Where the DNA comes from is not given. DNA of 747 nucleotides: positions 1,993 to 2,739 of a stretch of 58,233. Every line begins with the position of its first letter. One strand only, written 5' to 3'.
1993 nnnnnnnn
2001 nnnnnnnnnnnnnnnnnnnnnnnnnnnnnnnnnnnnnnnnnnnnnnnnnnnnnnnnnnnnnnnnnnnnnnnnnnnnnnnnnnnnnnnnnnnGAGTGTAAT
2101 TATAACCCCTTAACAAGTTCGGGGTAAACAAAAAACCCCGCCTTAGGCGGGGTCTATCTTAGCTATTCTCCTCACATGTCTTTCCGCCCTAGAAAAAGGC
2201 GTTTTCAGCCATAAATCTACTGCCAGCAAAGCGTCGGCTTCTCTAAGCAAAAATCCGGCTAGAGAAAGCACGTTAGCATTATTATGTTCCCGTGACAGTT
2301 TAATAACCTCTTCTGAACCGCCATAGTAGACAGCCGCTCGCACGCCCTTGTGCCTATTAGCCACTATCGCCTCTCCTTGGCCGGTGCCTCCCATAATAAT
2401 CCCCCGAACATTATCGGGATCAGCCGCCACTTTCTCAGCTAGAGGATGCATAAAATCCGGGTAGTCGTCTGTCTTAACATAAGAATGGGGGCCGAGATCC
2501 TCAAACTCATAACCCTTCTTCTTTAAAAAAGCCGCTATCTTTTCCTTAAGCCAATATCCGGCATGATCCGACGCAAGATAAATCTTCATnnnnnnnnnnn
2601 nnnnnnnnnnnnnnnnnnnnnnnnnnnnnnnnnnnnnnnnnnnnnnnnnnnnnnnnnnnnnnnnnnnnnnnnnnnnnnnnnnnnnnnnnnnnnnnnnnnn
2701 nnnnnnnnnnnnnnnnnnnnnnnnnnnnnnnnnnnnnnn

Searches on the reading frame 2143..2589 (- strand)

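Call 8: search_protein_families(library=pfam, proteins=[window:2143-2589:-], max_evalue=0.001)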
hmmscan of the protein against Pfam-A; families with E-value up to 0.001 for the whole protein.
window:2143-2589:- (148 aa): 1 family
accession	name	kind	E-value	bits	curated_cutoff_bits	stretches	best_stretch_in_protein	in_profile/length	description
PF02502.23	LacAB_rpiB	-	1.1e-40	139.2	24.7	1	3-145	1-138/138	Ribose/Galactose Isomerase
